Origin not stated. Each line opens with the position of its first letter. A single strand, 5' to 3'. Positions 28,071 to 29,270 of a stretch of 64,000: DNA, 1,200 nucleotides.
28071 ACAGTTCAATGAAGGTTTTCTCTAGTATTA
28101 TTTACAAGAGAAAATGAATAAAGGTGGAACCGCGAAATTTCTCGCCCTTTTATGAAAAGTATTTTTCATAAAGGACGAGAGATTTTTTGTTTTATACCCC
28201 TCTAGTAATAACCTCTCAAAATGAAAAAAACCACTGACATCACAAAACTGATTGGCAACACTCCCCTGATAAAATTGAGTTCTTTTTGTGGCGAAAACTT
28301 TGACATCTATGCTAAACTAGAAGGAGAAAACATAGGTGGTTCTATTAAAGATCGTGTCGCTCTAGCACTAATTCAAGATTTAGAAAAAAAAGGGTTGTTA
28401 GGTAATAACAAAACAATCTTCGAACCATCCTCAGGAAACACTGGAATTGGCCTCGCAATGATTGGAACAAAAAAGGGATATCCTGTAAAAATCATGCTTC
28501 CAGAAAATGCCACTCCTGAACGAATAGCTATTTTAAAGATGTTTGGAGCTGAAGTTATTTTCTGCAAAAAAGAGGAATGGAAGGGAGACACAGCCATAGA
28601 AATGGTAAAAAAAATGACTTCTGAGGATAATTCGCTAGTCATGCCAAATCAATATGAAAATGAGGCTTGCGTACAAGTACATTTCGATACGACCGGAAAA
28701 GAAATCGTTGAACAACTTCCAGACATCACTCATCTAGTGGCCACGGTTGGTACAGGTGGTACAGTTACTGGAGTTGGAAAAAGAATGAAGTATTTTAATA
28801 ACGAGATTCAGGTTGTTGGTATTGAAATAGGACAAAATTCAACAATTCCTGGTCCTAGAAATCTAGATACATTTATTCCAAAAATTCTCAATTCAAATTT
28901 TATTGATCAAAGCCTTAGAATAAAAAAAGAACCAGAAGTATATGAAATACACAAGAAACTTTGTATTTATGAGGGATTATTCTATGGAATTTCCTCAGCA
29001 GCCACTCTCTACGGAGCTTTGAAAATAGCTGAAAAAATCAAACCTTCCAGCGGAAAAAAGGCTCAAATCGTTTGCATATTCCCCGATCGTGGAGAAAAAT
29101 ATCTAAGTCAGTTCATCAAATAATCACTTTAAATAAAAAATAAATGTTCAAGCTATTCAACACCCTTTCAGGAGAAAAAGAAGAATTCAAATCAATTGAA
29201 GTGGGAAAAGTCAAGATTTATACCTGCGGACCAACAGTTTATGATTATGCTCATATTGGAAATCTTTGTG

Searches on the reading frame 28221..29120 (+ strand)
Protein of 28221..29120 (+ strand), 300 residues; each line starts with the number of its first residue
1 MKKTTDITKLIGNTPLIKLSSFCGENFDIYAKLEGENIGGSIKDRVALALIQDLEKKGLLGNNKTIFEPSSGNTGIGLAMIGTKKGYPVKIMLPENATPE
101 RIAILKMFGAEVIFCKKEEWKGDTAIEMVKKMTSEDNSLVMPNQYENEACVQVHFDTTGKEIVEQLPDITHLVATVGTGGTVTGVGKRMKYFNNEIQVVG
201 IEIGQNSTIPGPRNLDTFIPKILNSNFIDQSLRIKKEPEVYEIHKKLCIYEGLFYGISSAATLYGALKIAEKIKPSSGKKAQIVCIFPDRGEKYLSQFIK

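Call 10: search_protein_families(library=ncbifam, proteins=[window:28221-29120:+])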
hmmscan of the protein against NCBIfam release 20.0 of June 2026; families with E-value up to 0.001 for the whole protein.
window:28221-29120:+ (300 aa): 34 families (the best 25 are shown)
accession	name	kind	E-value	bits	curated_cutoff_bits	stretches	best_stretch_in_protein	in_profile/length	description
TIGR01136.1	cysKM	subfamily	4.7e-85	285.5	344.15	1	7-297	1-296/299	cysteine synthase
TIGR01138.1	cysM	equivalog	3.1e-77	260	394.2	1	7-297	2-287/290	cysteine synthase B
TIGR01139.1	cysK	equivalog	1.1e-75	254.7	350.95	1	7-297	1-295/298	cysteine synthase A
NF008735.0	PRK11761.1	equivalog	1.2e-72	244.7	413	1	4-297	3-291/296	cysteine synthase CysM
TIGR01137.1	cysta_beta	equivalog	2.2e-65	221.1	510.25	1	5-299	3-310/457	cystathionine beta-synthase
NF007989.0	PRK10717.1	equivalog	4.2e-63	213.4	387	2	2-200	3-209/334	cysteine synthase A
TIGR03945.1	PLP_SbnA_fam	equivalog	3e-60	203.9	349.95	1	7-296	1-296/304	2,3-diaminopropionate biosynthesis protein SbnA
NF053679.1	CysteaSynCapA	equivalog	7.4e-55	186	600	2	4-202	7-209/329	cysteate synthase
NF005292.0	PRK06815.1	equivalog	7e-22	77.9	371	1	11-202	19-203/320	threonine/serine dehydratase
TIGR01127.1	ilvA_1Cterm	equivalog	1e-21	77.4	378.75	1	15-207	2-187/380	threonine ammonia-lyase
NF006094.0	PRK08246.1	subfamily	2.7e-20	73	331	1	5-208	15-205/310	serine/threonine dehydratase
NF006389.0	PRK08638.1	equivalog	4.7e-19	68.5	453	1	6-202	20-209/333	bifunctional threonine ammonia-lyase/L-serine ammonia-lyase TdcB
NF005680.0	PRK07476.1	equivalog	1.6e-18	66.8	413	1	6-204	16-207/326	hydroxyectoine utilization dehydratase EutB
NF004170.0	PRK05638.1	equivalog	1.8e-18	66.3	421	1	8-190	61-233/442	threonine synthase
NF005600.0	PRK07334.1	equivalog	6.4e-18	64.5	496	1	13-204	28-212/408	threonine ammonia-lyase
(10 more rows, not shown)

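Call 13: find_related_loci(query=window:28221-29120:+, collection=genome_contigs, flank=4000)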
Query window:28221-29120:+ (300 aa) in genome_contigs; peptide patterns used: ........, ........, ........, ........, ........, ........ (x = any residue, [..] = any of these).
180 stretches matched a pattern; 2 encode a relative of the query (tblastn E <= 1e-3); 2 distinct loci.
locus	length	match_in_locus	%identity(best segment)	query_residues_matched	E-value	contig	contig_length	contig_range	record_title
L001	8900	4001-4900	87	1-300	7e-171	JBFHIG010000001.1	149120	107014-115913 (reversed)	MAG: Candidatus Moraniibacteriota bacterium isolate Mix_sand07.2021.05.G.32 k141_1241503_length_149120_cov_14.7340, whol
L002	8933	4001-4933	31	5-298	1e-29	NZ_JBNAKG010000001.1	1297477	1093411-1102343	MAG: Candidatus Pelagibacter sp. isolate HIMB1412 HIMB1412-00000000001, whole genome shotgun sequence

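Call 18: find_homologous_proteins(query=window:28221-29120:+, max_evalue=1e-40)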
Query window:28221-29120:+ (300 aa): 6334 proteins with E <= 1e-40 among 8000 candidates; the best 120 are listed.
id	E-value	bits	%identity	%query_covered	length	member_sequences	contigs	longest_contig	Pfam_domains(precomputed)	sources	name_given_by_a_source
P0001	1.2e-195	666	100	100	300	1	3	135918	PF00291.32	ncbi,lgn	-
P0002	4.1e-172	589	87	100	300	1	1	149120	PF00291.32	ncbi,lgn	-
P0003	2.1e-163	561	82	99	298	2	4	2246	PF00291.32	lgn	-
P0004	2.3e-147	508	75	100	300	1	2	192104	PF00291.32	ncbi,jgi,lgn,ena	-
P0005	1.0e-144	499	73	100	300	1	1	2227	PF00291.32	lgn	-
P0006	1.4e-143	496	73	100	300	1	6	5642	PF00291.32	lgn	-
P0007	6.3e-142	490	73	100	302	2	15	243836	PF00291.32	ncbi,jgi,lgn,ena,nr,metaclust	ncbi:cysteine synthase family protein [bacterium]|nr:cysteine synthase family protein [bacterium] MB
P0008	4.5e-140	484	70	100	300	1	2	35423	PF00291.32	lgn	-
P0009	6.5e-125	434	67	98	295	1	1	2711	PF00291.32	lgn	-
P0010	2.0e-122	426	66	98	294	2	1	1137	PF00291.32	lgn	-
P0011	7.7e-118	411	64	98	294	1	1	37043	PF00291.32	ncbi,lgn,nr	ncbi:MAG: cysteine synthase family protein [Patescibacteria group bacterium]|nr:cysteine synthase fa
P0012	2.0e-114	400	61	98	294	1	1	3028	PF00291.32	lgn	-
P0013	1.2e-112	394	61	97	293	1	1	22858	PF00291.32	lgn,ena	-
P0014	2.8e-108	380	59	99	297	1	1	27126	PF00291.32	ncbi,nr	ncbi:MAG: cysteine synthase family protein [Patescibacteria group bacterium]|nr:cysteine synthase fa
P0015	4.6e-108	379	58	99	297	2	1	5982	PF00291.32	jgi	-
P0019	3.2e-104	366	56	98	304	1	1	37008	PF00291.32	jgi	-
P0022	2.0e-103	364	58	97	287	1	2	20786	PF00291.32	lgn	-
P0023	5.7e-102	359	59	96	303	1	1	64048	PF00291.32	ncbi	-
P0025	1.4e-100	354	55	97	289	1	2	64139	PF00291.32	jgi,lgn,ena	jgi:cysteine synthase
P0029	2.5e-96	341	53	97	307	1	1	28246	PF00291.32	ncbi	-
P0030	1.2e-95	338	53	98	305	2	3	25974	PF00291.32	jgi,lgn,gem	-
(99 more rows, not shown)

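Call 21: find_encoding_contigs(protein=P0004, flank=3000, max_places=2)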
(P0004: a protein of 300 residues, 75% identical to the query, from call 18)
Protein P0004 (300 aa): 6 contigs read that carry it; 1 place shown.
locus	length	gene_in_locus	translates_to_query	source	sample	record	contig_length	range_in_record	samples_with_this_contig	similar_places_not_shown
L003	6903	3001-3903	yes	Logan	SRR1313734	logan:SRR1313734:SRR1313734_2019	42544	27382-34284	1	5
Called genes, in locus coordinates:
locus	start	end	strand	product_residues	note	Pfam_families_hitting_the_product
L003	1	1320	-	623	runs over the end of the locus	PF00672:HAMP, PF00512:HisKA, PF02518:HATPase_c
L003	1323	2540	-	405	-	PF12974:Phosphonate-bd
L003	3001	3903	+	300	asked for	PF00291:PALP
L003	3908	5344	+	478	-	PF00133:tRNA-synt_1 (faint), PF01406:tRNA-synt_1e, PF01921:tRNA-synt_1f (faint), PF09334:tRNA-synt_1g (weak), PF09190:DALR_2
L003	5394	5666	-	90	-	-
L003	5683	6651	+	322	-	PF01207:Dus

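Call 22: find_encoding_contigs(protein=P0007, flank=3000, max_places=3)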
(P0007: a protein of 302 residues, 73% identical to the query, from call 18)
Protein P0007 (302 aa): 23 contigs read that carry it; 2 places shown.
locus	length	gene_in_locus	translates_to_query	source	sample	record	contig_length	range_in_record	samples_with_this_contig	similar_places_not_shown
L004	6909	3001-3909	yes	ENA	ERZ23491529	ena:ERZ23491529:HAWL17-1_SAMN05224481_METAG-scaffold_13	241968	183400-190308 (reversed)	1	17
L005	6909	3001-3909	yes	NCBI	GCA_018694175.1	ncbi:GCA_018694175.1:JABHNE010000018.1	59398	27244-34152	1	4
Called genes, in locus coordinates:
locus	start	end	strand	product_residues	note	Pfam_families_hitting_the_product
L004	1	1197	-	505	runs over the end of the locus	PF13328:HD_4, PF01966:HD, PF04607:RelA_SpoT, PF02824:TGS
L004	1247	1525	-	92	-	PF01809:YidD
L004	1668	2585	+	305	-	PF01544:CorA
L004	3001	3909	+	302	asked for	PF00291:PALP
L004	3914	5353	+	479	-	PF00133:tRNA-synt_1 (faint), PF01406:tRNA-synt_1e, PF01921:tRNA-synt_1f (faint), PF09334:tRNA-synt_1g (weak), PF09190:DALR_2, PF23493:CysS_C (faint)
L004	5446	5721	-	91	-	-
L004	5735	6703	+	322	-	PF01207:Dus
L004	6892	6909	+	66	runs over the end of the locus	-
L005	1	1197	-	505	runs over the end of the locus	PF13328:HD_4, PF01966:HD, PF04607:RelA_SpoT, PF02824:TGS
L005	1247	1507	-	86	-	PF01809:YidD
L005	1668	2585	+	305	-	PF01544:CorA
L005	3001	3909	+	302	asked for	PF00291:PALP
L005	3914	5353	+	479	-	PF00133:tRNA-synt_1 (faint), PF01406:tRNA-synt_1e, PF01921:tRNA-synt_1f (faint), PF09334:tRNA-synt_1g (weak), PF09190:DALR_2, PF23493:CysS_C (faint)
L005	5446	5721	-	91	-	-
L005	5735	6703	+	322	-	PF01207:Dus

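Call 23: find_related_loci(query=A1, collection=metagenome_contigs, flank=2500)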
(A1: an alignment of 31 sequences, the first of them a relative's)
Query A1 (300 aa) in metagenome_contigs; peptide patterns used: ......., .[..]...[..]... (x = any residue, [..] = any of these).
600 stretches matched a pattern (row limit reached: there are more); 597 encode a relative of the query (tblastn E <= 1e-3); the best 80 are kept; 80 distinct loci.
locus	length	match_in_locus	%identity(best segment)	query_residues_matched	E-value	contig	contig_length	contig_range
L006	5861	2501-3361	44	7-296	3e-71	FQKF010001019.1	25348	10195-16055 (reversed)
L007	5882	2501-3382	41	2-297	2e-66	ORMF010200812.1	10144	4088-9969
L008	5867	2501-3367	40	4-296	1e-61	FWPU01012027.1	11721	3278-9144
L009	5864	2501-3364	41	6-296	6e-62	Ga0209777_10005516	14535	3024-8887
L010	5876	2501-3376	39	5-297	2e-61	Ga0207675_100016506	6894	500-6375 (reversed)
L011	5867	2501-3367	42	6-296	5e-60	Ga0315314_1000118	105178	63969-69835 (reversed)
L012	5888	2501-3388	36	4-296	3e-60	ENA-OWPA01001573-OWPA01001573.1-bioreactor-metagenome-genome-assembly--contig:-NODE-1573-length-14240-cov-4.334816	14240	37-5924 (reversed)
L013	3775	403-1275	40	3-296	6e-60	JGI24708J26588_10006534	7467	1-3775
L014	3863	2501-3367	38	5-296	2e-59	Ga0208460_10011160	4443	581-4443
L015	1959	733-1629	44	2-296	9e-61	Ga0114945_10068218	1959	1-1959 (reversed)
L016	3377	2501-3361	39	7-296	1e-59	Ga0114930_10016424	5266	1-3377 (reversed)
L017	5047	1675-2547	40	4-297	4e-59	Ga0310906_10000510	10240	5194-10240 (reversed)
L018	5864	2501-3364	44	6-296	9e-59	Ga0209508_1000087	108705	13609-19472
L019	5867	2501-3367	37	7-297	7e-59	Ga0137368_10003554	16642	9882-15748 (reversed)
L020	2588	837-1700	38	2-297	1e-58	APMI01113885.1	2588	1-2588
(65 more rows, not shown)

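Call 24: find_encoding_contigs(protein=P0008, flank=2500, max_places=2)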
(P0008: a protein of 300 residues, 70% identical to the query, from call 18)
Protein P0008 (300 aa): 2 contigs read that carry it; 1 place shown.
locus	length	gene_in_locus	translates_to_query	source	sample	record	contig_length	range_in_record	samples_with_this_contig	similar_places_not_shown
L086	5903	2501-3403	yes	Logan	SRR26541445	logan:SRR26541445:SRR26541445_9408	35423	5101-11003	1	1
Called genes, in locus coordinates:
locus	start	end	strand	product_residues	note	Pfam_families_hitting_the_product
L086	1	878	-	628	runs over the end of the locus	PF00672:HAMP, PF13596:PAS_10 (faint), PF00512:HisKA, PF02518:HATPase_c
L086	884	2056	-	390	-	PF12974:Phosphonate-bd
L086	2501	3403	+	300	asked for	PF00291:PALP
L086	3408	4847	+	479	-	PF00133:tRNA-synt_1 (faint), PF01406:tRNA-synt_1e, PF01921:tRNA-synt_1f (faint), PF09334:tRNA-synt_1g (weak), PF09190:DALR_2, PF23493:CysS_C (weak)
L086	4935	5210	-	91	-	-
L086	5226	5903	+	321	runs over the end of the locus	PF01207:Dus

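Call 25: find_encoding_contigs(protein=P0011, flank=2500, max_places=2)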
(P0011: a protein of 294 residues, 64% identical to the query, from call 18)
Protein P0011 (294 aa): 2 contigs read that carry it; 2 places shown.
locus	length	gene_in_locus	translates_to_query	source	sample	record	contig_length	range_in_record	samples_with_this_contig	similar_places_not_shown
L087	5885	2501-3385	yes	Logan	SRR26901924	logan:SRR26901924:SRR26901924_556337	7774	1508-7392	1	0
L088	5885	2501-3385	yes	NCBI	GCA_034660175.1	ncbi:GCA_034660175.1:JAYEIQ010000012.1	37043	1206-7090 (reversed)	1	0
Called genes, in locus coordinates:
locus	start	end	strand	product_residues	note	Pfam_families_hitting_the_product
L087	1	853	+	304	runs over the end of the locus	PF01544:CorA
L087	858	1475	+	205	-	PF09997:DUF2238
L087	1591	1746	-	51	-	-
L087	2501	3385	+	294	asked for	PF00291:PALP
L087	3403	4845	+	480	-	PF00133:tRNA-synt_1 (faint), PF01406:tRNA-synt_1e, PF01921:tRNA-synt_1f (faint), PF09334:tRNA-synt_1g (weak), PF09190:DALR_2, PF23493:CysS_C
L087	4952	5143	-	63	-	-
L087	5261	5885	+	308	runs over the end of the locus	PF01207:Dus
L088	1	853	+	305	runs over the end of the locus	PF01544:CorA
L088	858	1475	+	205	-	PF09997:DUF2238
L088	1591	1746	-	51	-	-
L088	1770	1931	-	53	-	-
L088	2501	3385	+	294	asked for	PF00291:PALP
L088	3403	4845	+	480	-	PF00133:tRNA-synt_1 (faint), PF01406:tRNA-synt_1e, PF01921:tRNA-synt_1f (faint), PF09334:tRNA-synt_1g (weak), PF09190:DALR_2, PF23493:CysS_C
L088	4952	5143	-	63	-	-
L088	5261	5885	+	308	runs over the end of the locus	PF01207:Dus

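Call 26: find_encoding_contigs(protein=P0014, flank=2500, max_places=2)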
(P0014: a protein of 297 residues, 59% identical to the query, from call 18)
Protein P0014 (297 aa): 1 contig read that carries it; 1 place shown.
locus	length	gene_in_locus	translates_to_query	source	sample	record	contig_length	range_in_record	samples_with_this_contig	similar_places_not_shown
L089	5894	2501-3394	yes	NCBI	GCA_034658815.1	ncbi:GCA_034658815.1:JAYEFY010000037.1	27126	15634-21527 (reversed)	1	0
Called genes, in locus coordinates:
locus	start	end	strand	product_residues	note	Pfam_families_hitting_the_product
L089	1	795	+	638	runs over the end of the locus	PF18998:Flg_new_2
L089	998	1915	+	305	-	PF01544:CorA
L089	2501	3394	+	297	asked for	PF00291:PALP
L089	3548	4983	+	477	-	PF00133:tRNA-synt_1 (faint), PF01406:tRNA-synt_1e, PF01921:tRNA-synt_1f (faint), PF09334:tRNA-synt_1g (weak), PF09190:DALR_2, PF23493:CysS_C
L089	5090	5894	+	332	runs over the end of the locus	PF01207:Dus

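Call 27: find_encoding_contigs(protein=P0013, flank=2500, max_places=1)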
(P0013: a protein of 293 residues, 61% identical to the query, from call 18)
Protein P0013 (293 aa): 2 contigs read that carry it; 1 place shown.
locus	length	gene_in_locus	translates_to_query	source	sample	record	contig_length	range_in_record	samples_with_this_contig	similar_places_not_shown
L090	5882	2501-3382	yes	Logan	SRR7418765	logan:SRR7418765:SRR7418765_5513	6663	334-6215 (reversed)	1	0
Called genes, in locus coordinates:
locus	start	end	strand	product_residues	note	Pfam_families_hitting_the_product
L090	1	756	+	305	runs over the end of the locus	PF01544:CorA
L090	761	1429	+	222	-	PF00293:NUDIX, PF14815:NUDIX_4 (weak)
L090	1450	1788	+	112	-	PF11086:DUF2878 (weak)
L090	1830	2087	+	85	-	-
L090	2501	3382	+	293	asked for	PF00291:PALP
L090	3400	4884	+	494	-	PF00133:tRNA-synt_1 (faint), PF01406:tRNA-synt_1e, PF09334:tRNA-synt_1g (faint), PF09190:DALR_2, PF23493:CysS_C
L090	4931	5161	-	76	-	-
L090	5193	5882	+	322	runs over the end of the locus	PF01207:Dus, PF00977:His_biosynth (weak)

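Call 28: find_encoding_contigs(protein=P0019, flank=2500, max_places=1)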
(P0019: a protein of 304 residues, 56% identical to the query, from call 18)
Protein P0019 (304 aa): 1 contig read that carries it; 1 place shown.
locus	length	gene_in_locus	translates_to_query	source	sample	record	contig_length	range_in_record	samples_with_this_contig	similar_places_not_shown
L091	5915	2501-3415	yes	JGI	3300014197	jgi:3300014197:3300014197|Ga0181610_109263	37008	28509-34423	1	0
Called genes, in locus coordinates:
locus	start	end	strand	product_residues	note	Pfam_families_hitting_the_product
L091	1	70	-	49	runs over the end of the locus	-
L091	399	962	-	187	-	PF01066:CDP-OH_P_transf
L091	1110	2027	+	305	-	PF01544:CorA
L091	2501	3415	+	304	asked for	PF00291:PALP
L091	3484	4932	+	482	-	PF00133:tRNA-synt_1 (faint), PF01406:tRNA-synt_1e, PF01921:tRNA-synt_1f (faint), PF09334:tRNA-synt_1g (weak), PF09190:DALR_2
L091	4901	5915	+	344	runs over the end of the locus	PF01207:Dus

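Call 29: find_encoding_contigs(protein=P0023, flank=2500, max_places=1)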
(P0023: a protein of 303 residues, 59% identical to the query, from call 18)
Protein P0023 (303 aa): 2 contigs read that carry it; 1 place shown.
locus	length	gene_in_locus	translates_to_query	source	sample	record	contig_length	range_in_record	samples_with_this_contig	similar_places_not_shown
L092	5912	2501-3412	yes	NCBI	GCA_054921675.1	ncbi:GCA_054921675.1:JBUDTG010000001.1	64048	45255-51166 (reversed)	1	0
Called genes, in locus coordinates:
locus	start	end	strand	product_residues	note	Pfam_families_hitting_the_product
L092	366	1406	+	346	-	-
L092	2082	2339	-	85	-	-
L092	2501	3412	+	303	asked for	PF00291:PALP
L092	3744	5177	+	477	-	PF00133:tRNA-synt_1 (faint), PF01406:tRNA-synt_1e, PF01921:tRNA-synt_1f (faint), PF09334:tRNA-synt_1g, PF09190:DALR_2, PF23493:CysS_C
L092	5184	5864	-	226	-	PF01066:CDP-OH_P_transf (faint)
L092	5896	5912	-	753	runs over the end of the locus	PF00580:UvrD-helicase, PF01443:Viral_helicase1 (faint), PF13086:AAA_11 (weak), PF13245:AAA_19, PF13604:AAA_30 (faint), PF13361:UvrD_C, PF13538:UvrD_C_2 (weak), PF21196:PcrA_UvrD_tudor (weak)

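Call 30: find_encoding_contigs(protein=P0025, flank=2500, max_places=1)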
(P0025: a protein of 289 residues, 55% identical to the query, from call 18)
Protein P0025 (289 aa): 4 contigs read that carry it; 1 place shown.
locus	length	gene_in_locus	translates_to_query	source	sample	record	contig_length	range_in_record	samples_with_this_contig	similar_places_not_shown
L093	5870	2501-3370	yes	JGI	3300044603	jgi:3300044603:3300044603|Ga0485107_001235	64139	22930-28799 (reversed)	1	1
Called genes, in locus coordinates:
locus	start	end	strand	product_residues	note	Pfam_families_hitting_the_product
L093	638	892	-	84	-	PF01809:YidD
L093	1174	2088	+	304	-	PF01544:CorA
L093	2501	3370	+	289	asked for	PF00291:PALP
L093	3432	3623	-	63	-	-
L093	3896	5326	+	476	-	PF00133:tRNA-synt_1 (faint), PF01406:tRNA-synt_1e, PF01921:tRNA-synt_1f (faint), PF09334:tRNA-synt_1g (weak), PF09190:DALR_2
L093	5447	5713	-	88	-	-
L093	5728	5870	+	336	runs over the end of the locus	PF01207:Dus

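Call 31: find_encoding_contigs(protein=P0029, flank=2500, max_places=1)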
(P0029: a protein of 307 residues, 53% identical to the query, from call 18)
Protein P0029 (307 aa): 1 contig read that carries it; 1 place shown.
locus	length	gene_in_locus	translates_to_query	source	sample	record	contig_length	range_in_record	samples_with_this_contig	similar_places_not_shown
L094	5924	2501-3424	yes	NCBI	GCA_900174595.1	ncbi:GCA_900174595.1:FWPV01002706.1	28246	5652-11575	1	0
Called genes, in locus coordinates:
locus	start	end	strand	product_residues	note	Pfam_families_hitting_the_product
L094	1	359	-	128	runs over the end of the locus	PF00072:Response_reg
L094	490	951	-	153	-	PF01066:CDP-OH_P_transf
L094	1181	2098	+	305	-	PF01544:CorA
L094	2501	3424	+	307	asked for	PF00291:PALP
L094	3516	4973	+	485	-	PF01406:tRNA-synt_1e, PF01921:tRNA-synt_1f (faint), PF09334:tRNA-synt_1g (weak), PF00133:tRNA-synt_1 (weak), PF09190:DALR_2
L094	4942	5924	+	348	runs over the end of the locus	PF01207:Dus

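Call 39: find_encoding_contigs(protein=P0022, flank=2500, max_places=2)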
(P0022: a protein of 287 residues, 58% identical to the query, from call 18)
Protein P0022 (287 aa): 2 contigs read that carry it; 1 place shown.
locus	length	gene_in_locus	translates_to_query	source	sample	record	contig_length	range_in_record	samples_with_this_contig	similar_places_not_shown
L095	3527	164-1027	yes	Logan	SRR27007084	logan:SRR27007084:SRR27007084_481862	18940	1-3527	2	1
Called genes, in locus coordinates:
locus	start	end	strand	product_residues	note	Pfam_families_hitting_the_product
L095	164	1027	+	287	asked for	PF00291:PALP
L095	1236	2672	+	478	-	PF01406:tRNA-synt_1e, PF01921:tRNA-synt_1f (faint), PF09334:tRNA-synt_1g (weak), PF00133:tRNA-synt_1 (weak), PF09190:DALR_2, PF23493:CysS_C (weak)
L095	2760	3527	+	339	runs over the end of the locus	PF01207:Dus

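Call 40: find_encoding_contigs(protein=P0030, flank=2500, max_places=3)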
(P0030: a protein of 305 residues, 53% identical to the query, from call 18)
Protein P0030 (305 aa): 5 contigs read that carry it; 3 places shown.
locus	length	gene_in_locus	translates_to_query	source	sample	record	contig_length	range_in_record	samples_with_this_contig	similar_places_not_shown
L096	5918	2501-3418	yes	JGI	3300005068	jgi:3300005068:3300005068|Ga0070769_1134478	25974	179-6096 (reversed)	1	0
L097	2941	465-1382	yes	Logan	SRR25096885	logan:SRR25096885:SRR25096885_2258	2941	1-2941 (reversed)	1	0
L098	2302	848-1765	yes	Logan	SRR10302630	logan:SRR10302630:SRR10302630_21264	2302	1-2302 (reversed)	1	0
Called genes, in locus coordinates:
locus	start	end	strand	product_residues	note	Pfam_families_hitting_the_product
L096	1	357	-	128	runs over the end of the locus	PF00072:Response_reg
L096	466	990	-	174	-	PF01066:CDP-OH_P_transf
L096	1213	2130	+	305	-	PF01544:CorA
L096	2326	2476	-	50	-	-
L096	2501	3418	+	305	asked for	PF00291:PALP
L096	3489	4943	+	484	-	PF00133:tRNA-synt_1 (faint), PF01406:tRNA-synt_1e, PF01921:tRNA-synt_1f (faint), PF09334:tRNA-synt_1g (weak), PF09190:DALR_2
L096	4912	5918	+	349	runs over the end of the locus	PF01207:Dus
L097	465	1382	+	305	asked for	PF00291:PALP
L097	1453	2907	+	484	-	PF00133:tRNA-synt_1 (faint), PF01406:tRNA-synt_1e, PF01921:tRNA-synt_1f (faint), PF09334:tRNA-synt_1g (weak), PF09190:DALR_2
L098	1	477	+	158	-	?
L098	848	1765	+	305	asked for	PF00291:PALP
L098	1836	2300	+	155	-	?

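Call 70: list_cluster_members(proteins=[P0001, P0004, P0007, P0011, P0014, P0023, P0029, P0019, P0025, P0030])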
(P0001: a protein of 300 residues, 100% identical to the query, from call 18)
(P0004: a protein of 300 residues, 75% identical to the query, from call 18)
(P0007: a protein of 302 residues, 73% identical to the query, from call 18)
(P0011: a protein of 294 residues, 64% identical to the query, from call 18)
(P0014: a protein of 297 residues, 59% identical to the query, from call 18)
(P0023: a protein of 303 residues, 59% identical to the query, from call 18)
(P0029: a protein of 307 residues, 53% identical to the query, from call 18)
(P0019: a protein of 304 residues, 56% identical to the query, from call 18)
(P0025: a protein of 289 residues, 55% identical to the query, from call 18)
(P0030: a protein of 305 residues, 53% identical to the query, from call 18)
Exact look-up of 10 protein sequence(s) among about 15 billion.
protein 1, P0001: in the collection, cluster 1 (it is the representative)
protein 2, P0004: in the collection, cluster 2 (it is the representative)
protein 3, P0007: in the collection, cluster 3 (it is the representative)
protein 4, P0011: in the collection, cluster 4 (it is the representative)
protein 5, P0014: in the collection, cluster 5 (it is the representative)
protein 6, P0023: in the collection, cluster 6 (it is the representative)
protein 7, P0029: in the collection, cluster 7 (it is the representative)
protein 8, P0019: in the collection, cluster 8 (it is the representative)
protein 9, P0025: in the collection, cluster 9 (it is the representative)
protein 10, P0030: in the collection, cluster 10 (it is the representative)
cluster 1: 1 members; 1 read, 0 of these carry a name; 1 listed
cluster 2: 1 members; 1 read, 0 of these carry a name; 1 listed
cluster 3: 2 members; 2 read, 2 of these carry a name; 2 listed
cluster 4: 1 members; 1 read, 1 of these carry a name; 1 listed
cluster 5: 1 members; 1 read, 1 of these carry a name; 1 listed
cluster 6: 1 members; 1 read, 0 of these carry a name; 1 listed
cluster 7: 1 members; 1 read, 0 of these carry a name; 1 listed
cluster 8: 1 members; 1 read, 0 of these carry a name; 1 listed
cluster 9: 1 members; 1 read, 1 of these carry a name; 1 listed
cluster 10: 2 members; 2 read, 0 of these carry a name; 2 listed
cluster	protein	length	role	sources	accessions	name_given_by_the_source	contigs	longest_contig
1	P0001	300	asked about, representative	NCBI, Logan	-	-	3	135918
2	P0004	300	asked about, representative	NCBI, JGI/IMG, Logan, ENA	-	-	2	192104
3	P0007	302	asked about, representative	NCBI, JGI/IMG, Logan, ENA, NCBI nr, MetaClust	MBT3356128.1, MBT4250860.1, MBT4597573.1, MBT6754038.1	cysteine synthase family protein [bacterium] | \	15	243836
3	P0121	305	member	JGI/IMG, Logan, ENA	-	cysteine synthase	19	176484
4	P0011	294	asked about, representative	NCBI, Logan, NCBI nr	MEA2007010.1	MAG: cysteine synthase family protein [Patescibacteria group bacterium] | cysteine synthase family protein [Patescibacteria group bacterium]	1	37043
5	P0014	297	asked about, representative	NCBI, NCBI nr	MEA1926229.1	MAG: cysteine synthase family protein [Patescibacteria group bacterium] | cysteine synthase family protein [Patescibacteria group bacterium]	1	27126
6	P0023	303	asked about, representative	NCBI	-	-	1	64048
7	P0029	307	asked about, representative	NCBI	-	-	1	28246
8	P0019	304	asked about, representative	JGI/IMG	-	-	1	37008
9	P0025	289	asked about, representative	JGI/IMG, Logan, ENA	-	cysteine synthase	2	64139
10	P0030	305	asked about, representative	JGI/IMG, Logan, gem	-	-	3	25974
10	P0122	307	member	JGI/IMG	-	-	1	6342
